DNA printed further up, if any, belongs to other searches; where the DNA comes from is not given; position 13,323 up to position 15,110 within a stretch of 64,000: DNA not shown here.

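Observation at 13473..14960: Intact but motif-less ValRS homologue in the valS slot, overlapping folC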

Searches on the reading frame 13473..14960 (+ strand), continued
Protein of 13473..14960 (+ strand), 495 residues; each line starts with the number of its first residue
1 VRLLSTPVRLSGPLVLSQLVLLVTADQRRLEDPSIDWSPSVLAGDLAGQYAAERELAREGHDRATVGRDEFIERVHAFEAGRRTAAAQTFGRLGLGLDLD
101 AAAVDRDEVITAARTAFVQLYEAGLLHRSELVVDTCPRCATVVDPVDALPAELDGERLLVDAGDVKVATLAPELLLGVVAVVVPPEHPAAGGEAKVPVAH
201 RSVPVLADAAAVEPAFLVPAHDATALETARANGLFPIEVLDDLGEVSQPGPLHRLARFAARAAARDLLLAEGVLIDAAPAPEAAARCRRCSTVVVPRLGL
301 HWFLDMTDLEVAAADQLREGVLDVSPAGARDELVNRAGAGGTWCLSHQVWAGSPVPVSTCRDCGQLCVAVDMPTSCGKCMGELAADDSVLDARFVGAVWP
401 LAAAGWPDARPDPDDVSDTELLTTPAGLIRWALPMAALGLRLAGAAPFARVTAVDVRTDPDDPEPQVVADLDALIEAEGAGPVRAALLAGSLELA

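Call 50: find_homologous_proteins(query=P0177, max_evalue=1e-50)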
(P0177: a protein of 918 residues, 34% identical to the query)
Query P0177 (918 aa): 8000 proteins with E <= 1e-50 among 8000 candidates; the best 120 are listed.
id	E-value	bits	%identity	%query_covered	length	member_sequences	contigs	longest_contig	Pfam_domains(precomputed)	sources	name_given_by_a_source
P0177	0.0e+0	2085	100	100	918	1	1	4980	PF09334.18,PF08264.20,PF13603.13,PF00133.29,PF10458.15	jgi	jgi:valyl-tRNA synthetase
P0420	0.0e+0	1850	88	100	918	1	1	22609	PF09334.18,PF08264.20,PF13603.13,PF00133.29,PF10458.15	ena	-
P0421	0.0e+0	1838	87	100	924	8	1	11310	PF09334.18,PF08264.20,PF13603.13,PF00133.29,PF10458.15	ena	-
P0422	0.0e+0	1838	87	100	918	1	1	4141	PF09334.18,PF08264.20,PF13603.13,PF00133.29,PF10458.15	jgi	jgi:valyl-tRNA synthetase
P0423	0.0e+0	1836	87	100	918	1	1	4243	PF09334.18,PF08264.20,PF13603.13,PF00133.29,PF10458.15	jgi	jgi:valyl-tRNA synthetase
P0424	0.0e+0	1835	87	100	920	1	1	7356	PF09334.18,PF08264.20,PF13603.13,PF00133.29,PF10458.15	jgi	jgi:valyl-tRNA synthetase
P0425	0.0e+0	1833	87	100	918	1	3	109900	PF09334.18,PF08264.20,PF13603.13,PF00133.29,PF10458.15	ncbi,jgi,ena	-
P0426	0.0e+0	1833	87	100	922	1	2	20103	PF09334.18,PF08264.20,PF13603.13,PF00133.29,PF10458.15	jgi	jgi:valyl-tRNA synthetase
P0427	0.0e+0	1831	87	100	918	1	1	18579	PF09334.18,PF08264.20,PF13603.13,PF00133.29,PF10458.15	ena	-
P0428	0.0e+0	1828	88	99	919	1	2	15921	PF09334.18,PF08264.20,PF13603.13,PF00133.29,PF10458.15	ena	-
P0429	0.0e+0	1827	86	100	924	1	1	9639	PF09334.18,PF08264.20,PF13603.13,PF00133.29,PF10458.15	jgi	jgi:valyl-tRNA synthetase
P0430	0.0e+0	1821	88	99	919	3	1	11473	PF09334.18,PF08264.20,PF13603.13,PF00133.29,PF10458.15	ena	-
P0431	0.0e+0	1816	86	100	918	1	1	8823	PF09334.18,PF08264.20,PF13603.13,PF00133.29,PF10458.15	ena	-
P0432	0.0e+0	1812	88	99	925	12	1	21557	PF09334.18,PF08264.20,PF13603.13,PF00133.29,PF10458.15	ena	-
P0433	0.0e+0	1812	85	100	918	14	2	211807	PF09334.18,PF08264.20,PF13603.13,PF00133.29,PF10458.15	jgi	jgi:valyl-tRNA synthetase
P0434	0.0e+0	1811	87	99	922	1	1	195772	PF09334.18,PF08264.20,PF13603.13,PF00133.29,PF10458.15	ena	-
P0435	0.0e+0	1807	87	99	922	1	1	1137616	PF09334.18,PF08264.20,PF13603.13,PF00133.29,PF10458.15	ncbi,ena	-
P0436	0.0e+0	1805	88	99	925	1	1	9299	PF09334.18,PF08264.20,PF13603.13,PF00133.29,PF10458.15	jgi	jgi:valyl-tRNA synthetase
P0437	0.0e+0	1804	85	100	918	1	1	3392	PF09334.18,PF08264.20,PF13603.13,PF00133.29,PF10458.15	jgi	jgi:valyl-tRNA synthetase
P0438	0.0e+0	1803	87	98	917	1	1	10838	PF09334.18,PF08264.20,PF13603.13,PF00133.29,PF10458.15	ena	-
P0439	0.0e+0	1799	86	99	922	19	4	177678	PF09334.18,PF08264.20,PF13603.13,PF00133.29,PF10458.15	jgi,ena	jgi:valyl-tRNA synthetase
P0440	0.0e+0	1796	85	100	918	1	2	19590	PF09334.18,PF08264.20,PF13603.13,PF00133.29,PF10458.15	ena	-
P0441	0.0e+0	1790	86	98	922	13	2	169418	PF09334.18,PF08264.20,PF13603.13,PF00133.29,PF10458.15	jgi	jgi:valyl-tRNA synthetase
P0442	0.0e+0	1788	85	100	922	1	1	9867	PF09334.18,PF08264.20,PF13603.13,PF00133.29,PF10458.15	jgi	jgi:valyl-tRNA synthetase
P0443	0.0e+0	1787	85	100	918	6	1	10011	PF09334.18,PF08264.20,PF13603.13,PF00133.29,PF10458.15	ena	-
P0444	0.0e+0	1786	86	98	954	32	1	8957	PF09334.18,PF08264.20,PF13603.13,PF00133.29,PF10458.15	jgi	jgi:valyl-tRNA synthetase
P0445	0.0e+0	1786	84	100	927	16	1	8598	PF09334.18,PF08264.20,PF13603.13,PF00133.29,PF10458.15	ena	-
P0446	0.0e+0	1785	86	98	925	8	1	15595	PF09334.18,PF08264.20,PF13603.13,PF00133.29,PF10458.15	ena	-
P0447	0.0e+0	1785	85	100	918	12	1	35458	PF09334.18,PF08264.20,PF13603.13,PF00133.29,PF10458.15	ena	-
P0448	0.0e+0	1785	85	100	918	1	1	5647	PF09334.18,PF08264.20,PF13603.13,PF00133.29,PF10458.15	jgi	jgi:valyl-tRNA synthetase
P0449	0.0e+0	1784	85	100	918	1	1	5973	PF09334.18,PF08264.20,PF13603.13,PF00133.29,PF10458.15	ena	-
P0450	0.0e+0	1783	85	100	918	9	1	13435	PF09334.18,PF08264.20,PF13603.13,PF00133.29,PF10458.15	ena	-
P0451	0.0e+0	1782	85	100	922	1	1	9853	PF09334.18,PF08264.20,PF13603.13,PF00133.29,PF10458.15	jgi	jgi:valyl-tRNA synthetase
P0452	0.0e+0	1782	85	99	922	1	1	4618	PF09334.18,PF08264.20,PF13603.13,PF00133.29,PF10458.15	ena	-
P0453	0.0e+0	1781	85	100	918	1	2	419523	PF09334.18,PF08264.20,PF13603.13,PF00133.29,PF10458.15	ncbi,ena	-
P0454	0.0e+0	1781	85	98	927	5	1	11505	PF09334.18,PF08264.20,PF13603.13,PF00133.29,PF10458.15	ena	-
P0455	0.0e+0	1781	85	100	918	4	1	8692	PF09334.18,PF08264.20,PF13603.13,PF00133.29,PF10458.15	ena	-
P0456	0.0e+0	1780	85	100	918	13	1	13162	PF09334.18,PF08264.20,PF13603.13,PF00133.29,PF10458.15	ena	-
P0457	0.0e+0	1780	85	98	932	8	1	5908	PF09334.18,PF08264.20,PF13603.13,PF00133.29,PF10458.15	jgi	jgi:valyl-tRNA synthetase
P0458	0.0e+0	1779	86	98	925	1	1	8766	PF09334.18,PF08264.20,PF13603.13,PF00133.29,PF10458.15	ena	-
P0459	0.0e+0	1779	85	99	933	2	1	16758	PF09334.18,PF08264.20,PF13603.13,PF00133.29,PF10458.15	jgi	jgi:valyl-tRNA synthetase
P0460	0.0e+0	1778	84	100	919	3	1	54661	PF09334.18,PF08264.20,PF13603.13,PF00133.29,PF10458.15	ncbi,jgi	jgi:valyl-tRNA synthetase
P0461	0.0e+0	1778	85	100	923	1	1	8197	PF09334.18,PF08264.20,PF13603.13,PF00133.29,PF10458.15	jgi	jgi:valyl-tRNA synthetase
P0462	0.0e+0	1776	85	98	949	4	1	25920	PF09334.18,PF08264.20,PF13603.13,PF00133.29,PF10458.15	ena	-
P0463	0.0e+0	1776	84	100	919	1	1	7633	PF09334.18,PF08264.20,PF13603.13,PF00133.29,PF10458.15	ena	-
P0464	0.0e+0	1774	85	98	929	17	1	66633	PF09334.18,PF08264.20,PF13603.13,PF00133.29,PF10458.15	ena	-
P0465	0.0e+0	1774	86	98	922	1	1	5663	PF09334.18,PF08264.20,PF13603.13,PF00133.29,PF10458.15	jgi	jgi:valyl-tRNA synthetase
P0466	0.0e+0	1774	84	100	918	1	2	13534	PF09334.18,PF08264.20,PF13603.13,PF00133.29,PF10458.15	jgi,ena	jgi:valyl-tRNA synthetase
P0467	0.0e+0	1774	84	100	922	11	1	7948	PF09334.18,PF08264.20,PF13603.13,PF00133.29,PF10458.15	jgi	jgi:valyl-tRNA synthetase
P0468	0.0e+0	1774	85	99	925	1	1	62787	PF09334.18,PF08264.20,PF13603.13,PF00133.29,PF10458.15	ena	-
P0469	0.0e+0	1773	85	98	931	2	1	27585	PF09334.18,PF08264.20,PF13603.13,PF00133.29,PF10458.15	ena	-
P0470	0.0e+0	1773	84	100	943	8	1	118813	PF09334.18,PF08264.20,PF13603.13,PF00133.29,PF10458.15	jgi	jgi:valyl-tRNA synthetase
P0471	0.0e+0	1772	84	100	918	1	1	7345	PF09334.18,PF08264.20,PF13603.13,PF00133.29,PF10458.15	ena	-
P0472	0.0e+0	1772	85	98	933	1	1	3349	PF09334.18,PF08264.20,PF13603.13,PF00133.29,PF10458.15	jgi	jgi:valyl-tRNA synthetase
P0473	0.0e+0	1772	84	100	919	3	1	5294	PF09334.18,PF08264.20,PF13603.13,PF00133.29,PF10458.15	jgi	jgi:valyl-tRNA synthetase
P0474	0.0e+0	1771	84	100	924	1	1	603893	PF09334.18,PF08264.20,PF13603.13,PF00133.29,PF10458.15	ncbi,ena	-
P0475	0.0e+0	1771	84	99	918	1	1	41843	PF09334.18,PF08264.20,PF13603.13,PF00133.29,PF10458.15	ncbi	ncbi:MAG: valine--tRNA ligase [Candidatus Limnocylindrales bacterium]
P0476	0.0e+0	1770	85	98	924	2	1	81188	PF09334.18,PF08264.20,PF13603.13,PF00133.29,PF10458.15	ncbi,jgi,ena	ncbi:MAG: valine--tRNA ligase [Candidatus Limnocylindrales bacterium]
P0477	0.0e+0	1769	85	99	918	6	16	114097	PF09334.18,PF08264.20,PF13603.13,PF00133.29,PF10458.15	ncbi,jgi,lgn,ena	ncbi:MAG: valine--tRNA ligase [Candidatus Limnocylindrales bacterium]|jgi:valyl-tRNA synthetase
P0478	0.0e+0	1767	84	100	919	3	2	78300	PF09334.18,PF08264.20,PF13603.13,PF00133.29,PF10458.15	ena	-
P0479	0.0e+0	1767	85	98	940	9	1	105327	PF09334.18,PF08264.20,PF13603.13,PF00133.29,PF10458.15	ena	-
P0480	0.0e+0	1767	85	98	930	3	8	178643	PF09334.18,PF08264.20,PF13603.13,PF00133.29,PF10458.15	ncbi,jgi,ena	jgi:valyl-tRNA synthetase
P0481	0.0e+0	1766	84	99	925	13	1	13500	PF09334.18,PF08264.20,PF13603.13,PF00133.29,PF10458.15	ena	-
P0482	0.0e+0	1765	84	99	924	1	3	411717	PF09334.18,PF08264.20,PF13603.13,PF00133.29,PF10458.15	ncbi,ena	-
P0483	0.0e+0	1765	85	98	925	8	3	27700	PF09334.18,PF08264.20,PF13603.13,PF00133.29,PF10458.15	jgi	jgi:valyl-tRNA synthetase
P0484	0.0e+0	1764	84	100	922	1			PF09334.18,PF08264.20,PF13603.13,PF00133.29,PF10458.15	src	-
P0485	0.0e+0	1764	85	98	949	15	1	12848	PF09334.18,PF08264.20,PF13603.13,PF00133.29,PF10458.15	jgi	jgi:valyl-tRNA synthetase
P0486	0.0e+0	1763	84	98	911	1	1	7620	PF09334.18,PF08264.20,PF13603.13,PF00133.29,PF10458.15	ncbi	ncbi:MAG TPA: valine--tRNA ligase [Candidatus Limnocylindrales bacterium]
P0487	0.0e+0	1763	83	99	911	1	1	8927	PF09334.18,PF08264.20,PF13603.13,PF00133.29,PF10458.15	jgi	jgi:valyl-tRNA synthetase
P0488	0.0e+0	1762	85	98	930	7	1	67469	PF09334.18,PF08264.20,PF13603.13,PF00133.29,PF10458.15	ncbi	ncbi:MAG: valine--tRNA ligase [Candidatus Limnocylindrales bacterium]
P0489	0.0e+0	1761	83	100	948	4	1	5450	PF09334.18,PF08264.20,PF13603.13,PF00133.29,PF10458.15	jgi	jgi:valyl-tRNA synthetase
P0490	0.0e+0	1761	84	99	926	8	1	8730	PF09334.18,PF08264.20,PF13603.13,PF00133.29,PF10458.15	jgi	jgi:valyl-tRNA synthetase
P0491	0.0e+0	1761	85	98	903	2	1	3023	PF09334.18,PF08264.20,PF13603.13,PF00133.29,PF10458.15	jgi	jgi:valyl-tRNA synthetase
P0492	0.0e+0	1760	84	100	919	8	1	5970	PF09334.18,PF08264.20,PF13603.13,PF00133.29,PF10458.15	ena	-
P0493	0.0e+0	1760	85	98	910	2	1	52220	PF09334.18,PF08264.20,PF13603.13,PF00133.29,PF10458.15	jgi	jgi:valyl-tRNA synthetase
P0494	0.0e+0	1760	83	99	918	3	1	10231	PF09334.18,PF08264.20,PF13603.13,PF00133.29,PF10458.15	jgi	-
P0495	0.0e+0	1759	83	99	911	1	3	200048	PF09334.18,PF08264.20,PF13603.13,PF00133.29,PF10458.15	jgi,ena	jgi:valyl-tRNA synthetase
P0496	0.0e+0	1758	83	100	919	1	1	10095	PF09334.18,PF08264.20,PF13603.13,PF00133.29,PF10458.15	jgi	jgi:valyl-tRNA synthetase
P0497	0.0e+0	1757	83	100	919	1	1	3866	PF09334.18,PF08264.20,PF13603.13,PF00133.29,PF10458.15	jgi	jgi:valyl-tRNA synthetase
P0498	0.0e+0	1757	85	98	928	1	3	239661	PF09334.18,PF08264.20,PF13603.13,PF00133.29,PF10458.15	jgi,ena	jgi:valyl-tRNA synthetase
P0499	0.0e+0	1757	83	99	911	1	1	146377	PF09334.18,PF08264.20,PF13603.13,PF00133.29,PF10458.15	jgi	jgi:valyl-tRNA synthetase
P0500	0.0e+0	1757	83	100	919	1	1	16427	PF09334.18,PF08264.20,PF13603.13,PF00133.29,PF10458.15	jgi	jgi:valyl-tRNA synthetase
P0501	0.0e+0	1757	83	100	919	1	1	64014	PF09334.18,PF08264.20,PF13603.13,PF00133.29,PF10458.15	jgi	jgi:valyl-tRNA synthetase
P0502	0.0e+0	1756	84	98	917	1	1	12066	PF09334.18,PF08264.20,PF13603.13,PF00133.29,PF10458.15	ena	-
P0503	0.0e+0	1755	84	100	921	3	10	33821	PF09334.18,PF08264.20,PF13603.13,PF00133.29,PF10458.15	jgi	jgi:valyl-tRNA synthetase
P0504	0.0e+0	1755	84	99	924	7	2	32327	PF09334.18,PF08264.20,PF13603.13,PF00133.29,PF10458.15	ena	-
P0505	0.0e+0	1752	84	98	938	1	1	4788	PF09334.18,PF08264.20,PF13603.13,PF00133.29,PF10458.15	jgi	jgi:valyl-tRNA synthetase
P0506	0.0e+0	1751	84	100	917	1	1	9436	PF09334.18,PF08264.20,PF13603.13,PF00133.29,PF10458.15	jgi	-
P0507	0.0e+0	1750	83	99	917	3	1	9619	PF09334.18,PF08264.20,PF13603.13,PF00133.29,PF10458.15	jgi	jgi:valyl-tRNA synthetase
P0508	0.0e+0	1750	84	99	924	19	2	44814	PF09334.18,PF08264.20,PF13603.13,PF00133.29,PF10458.15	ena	-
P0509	0.0e+0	1749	84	98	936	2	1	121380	PF09334.18,PF08264.20,PF13603.13,PF00133.29,PF10458.15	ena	-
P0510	0.0e+0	1748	84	98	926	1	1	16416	PF09334.18,PF08264.20,PF13603.13,PF00133.29,PF10458.15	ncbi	-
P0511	0.0e+0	1748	85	98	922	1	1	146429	PF09334.18,PF08264.20,PF13603.13,PF00133.29,PF10458.15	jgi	jgi:valyl-tRNA synthetase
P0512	0.0e+0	1747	84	98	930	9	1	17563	PF09334.18,PF08264.20,PF13603.13,PF00133.29,PF10458.15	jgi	jgi:valyl-tRNA synthetase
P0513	0.0e+0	1747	82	100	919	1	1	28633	PF09334.18,PF08264.20,PF13603.13,PF00133.29,PF10458.15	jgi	-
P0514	0.0e+0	1747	83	100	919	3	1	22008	PF09334.18,PF08264.20,PF13603.13,PF00133.29,PF10458.15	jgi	-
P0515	0.0e+0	1747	84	98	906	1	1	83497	PF09334.18,PF08264.20,PF13603.13,PF00133.29,PF10458.15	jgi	jgi:valyl-tRNA synthetase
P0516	0.0e+0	1747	85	98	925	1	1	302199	PF09334.18,PF08264.20,PF13603.13,PF00133.29,PF10458.15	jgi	jgi:valyl-tRNA synthetase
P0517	0.0e+0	1745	83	100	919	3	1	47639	PF09334.18,PF08264.20,PF13603.13,PF00133.29,PF10458.15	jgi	jgi:valyl-tRNA synthetase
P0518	0.0e+0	1745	82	100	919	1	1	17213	PF09334.18,PF08264.20,PF13603.13,PF00133.29,PF10458.15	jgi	jgi:valyl-tRNA synthetase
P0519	0.0e+0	1744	83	100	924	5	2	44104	PF09334.18,PF08264.20,PF13603.13,PF00133.29,PF10458.15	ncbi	-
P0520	0.0e+0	1741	83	98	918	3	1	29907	PF09334.18,PF08264.20,PF13603.13,PF00133.29,PF10458.15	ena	-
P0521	0.0e+0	1740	84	98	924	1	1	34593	PF09334.18,PF08264.20,PF13603.13,PF00133.29,PF10458.15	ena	-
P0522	0.0e+0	1738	83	98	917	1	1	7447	PF09334.18,PF08264.20,PF13603.13,PF00133.29,PF10458.15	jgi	jgi:valyl-tRNA synthetase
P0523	0.0e+0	1737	82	100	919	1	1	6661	PF09334.18,PF08264.20,PF13603.13,PF00133.29,PF10458.15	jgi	jgi:valyl-tRNA synthetase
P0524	0.0e+0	1737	83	99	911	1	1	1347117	PF09334.18,PF08264.20,PF13603.13,PF00133.29,PF10458.15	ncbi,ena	-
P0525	0.0e+0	1737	84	98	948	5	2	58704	PF09334.18,PF08264.20,PF13603.13,PF00133.29,PF10458.15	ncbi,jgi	jgi:valyl-tRNA synthetase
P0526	0.0e+0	1736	84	98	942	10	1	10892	PF09334.18,PF08264.20,PF13603.13,PF00133.29,PF10458.15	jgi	jgi:valyl-tRNA synthetase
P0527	0.0e+0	1735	83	99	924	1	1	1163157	PF09334.18,PF08264.20,PF13603.13,PF00133.29,PF10458.15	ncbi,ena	-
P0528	0.0e+0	1734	84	98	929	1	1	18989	PF09334.18,PF08264.20,PF13603.13,PF00133.29,PF10458.15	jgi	jgi:valyl-tRNA synthetase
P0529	0.0e+0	1734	83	100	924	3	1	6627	PF09334.18,PF08264.20,PF13603.13,PF00133.29,PF10458.15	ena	-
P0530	0.0e+0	1734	84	98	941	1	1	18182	PF09334.18,PF08264.20,PF13603.13,PF00133.29,PF10458.15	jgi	jgi:valyl-tRNA synthetase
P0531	0.0e+0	1732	84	98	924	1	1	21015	PF09334.18,PF08264.20,PF13603.13,PF00133.29,PF10458.15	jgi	jgi:valyl-tRNA synthetase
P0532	0.0e+0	1731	83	99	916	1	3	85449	PF09334.18,PF08264.20,PF13603.13,PF00133.29,PF10458.15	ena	-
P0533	0.0e+0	1731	83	99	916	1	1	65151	PF09334.18,PF08264.20,PF13603.13,PF00133.29,PF10458.15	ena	-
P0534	0.0e+0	1731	82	100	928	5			PF09334.18,PF08264.20,PF13603.13,PF00133.29,PF10458.15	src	-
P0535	0.0e+0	1731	83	98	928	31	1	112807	PF09334.18,PF08264.20,PF13603.13,PF00133.29,PF10458.15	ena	-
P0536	0.0e+0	1730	83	98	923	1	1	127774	PF09334.18,PF08264.20,PF13603.13,PF00133.29,PF10458.15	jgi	jgi:valyl-tRNA synthetase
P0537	0.0e+0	1728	84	99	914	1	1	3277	PF09334.18,PF08264.20,PF13603.13,PF00133.29,PF10458.15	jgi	jgi:valyl-tRNA synthetase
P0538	0.0e+0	1728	83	98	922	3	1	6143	PF09334.18,PF08264.20,PF13603.13,PF00133.29,PF10458.15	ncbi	-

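Call 52: search_protein_families(library=pfam, proteins=[P0022, P0070, P0050, P0008, P0093], max_evalue=1)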
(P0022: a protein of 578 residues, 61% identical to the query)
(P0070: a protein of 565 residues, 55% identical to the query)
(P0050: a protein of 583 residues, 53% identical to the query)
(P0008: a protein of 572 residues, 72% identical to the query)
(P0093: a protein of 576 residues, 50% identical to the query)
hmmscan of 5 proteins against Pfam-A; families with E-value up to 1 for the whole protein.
P0022 (578 aa): 2 families
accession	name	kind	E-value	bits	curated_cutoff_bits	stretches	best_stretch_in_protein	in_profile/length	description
PF00133.28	tRNA-synt_1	-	5.8e-34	118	22.7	1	4-471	24-367/414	tRNA synthetases class I (I, L, M and V)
PF17283.8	Zn_ribbon_SprT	-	0.0062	17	28.1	0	371-398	4-35/38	SprT-like zinc ribbon domain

P0070 (565 aa): 3 families
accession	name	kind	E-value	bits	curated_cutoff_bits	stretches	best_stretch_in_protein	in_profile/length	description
PF00133.28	tRNA-synt_1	-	8.5e-32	110.9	22.7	2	9-370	29-245/414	tRNA synthetases class I (I, L, M and V)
PF05157.20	MshEN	-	0.0017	18.7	23.1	1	216-266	3-50/90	MshEN domain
PF23455.1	DUF7129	-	0.27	11.5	30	1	373-396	14-37/45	Domain of unknown function (DUF7129)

P0050 (583 aa): 7 families
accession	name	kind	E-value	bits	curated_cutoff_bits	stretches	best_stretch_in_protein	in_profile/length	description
PF00133.28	tRNA-synt_1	-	2.4e-32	112.6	22.7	1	3-480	23-371/414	tRNA synthetases class I (I, L, M and V)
PF17283.8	Zn_ribbon_SprT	-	0.017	15.6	28.1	0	377-403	5-35/38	SprT-like zinc ribbon domain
PF25207.1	DUF7837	-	0.024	15.1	27.8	1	137-153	29-46/47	Domain of unknown function (DUF7837)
PF01155.25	HypA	-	0.09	13.2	28.9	0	90-152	22-81/112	Hydrogenase/urease nickel incorporation, metallochaperone, hypA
PF13717.11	Zn_ribbon_4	-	0.19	12.1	30.3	0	136-151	20-35/36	zinc-ribbon domain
PF12773.13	DZR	-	0.25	12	27.3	0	371-398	19-44/45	Double zinc ribbon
PF18551.6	TackOD1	-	0.39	10.7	32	0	372-401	143-172/188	Thaumarchaeal output domain 1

P0008 (572 aa): 4 families
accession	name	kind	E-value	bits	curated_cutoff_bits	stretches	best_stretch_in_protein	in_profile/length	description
PF00133.28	tRNA-synt_1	-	6.3e-27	94.8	22.7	1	14-469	30-370/414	tRNA synthetases class I (I, L, M and V)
PF23470.1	Zn_ribbon_PF0610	-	0.047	13.9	26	0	369-392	3-27/39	PF0610 rubredoxin-like zinc beta-ribbon domain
PF06221.18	zf-C2HC5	-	0.071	13.6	25.8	0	368-396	18-47/54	Putative zinc finger motif, C2HC5-type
PF21349.2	RUBY_RBDX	-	0.46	10.4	26.5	0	370-389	3-22/30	Rubrerythrin, rubredoxin-like domain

P0093 (576 aa): 4 families
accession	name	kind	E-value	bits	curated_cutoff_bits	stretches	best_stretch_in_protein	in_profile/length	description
PF00133.28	tRNA-synt_1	-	1.1e-21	77.5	22.7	1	28-466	48-364/414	tRNA synthetases class I (I, L, M and V)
PF12773.13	DZR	-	0.07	13.8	27.3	0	293-307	8-22/45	Double zinc ribbon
PF25207.1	DUF7837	-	0.19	12.2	27.8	1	138-153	31-46/47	Domain of unknown function (DUF7837)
PF04032.22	Rpr2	-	0.22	12.2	29.3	0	298-312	46-60/90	RNAse P Rpr2/Rpp21/SNM1 subunit domain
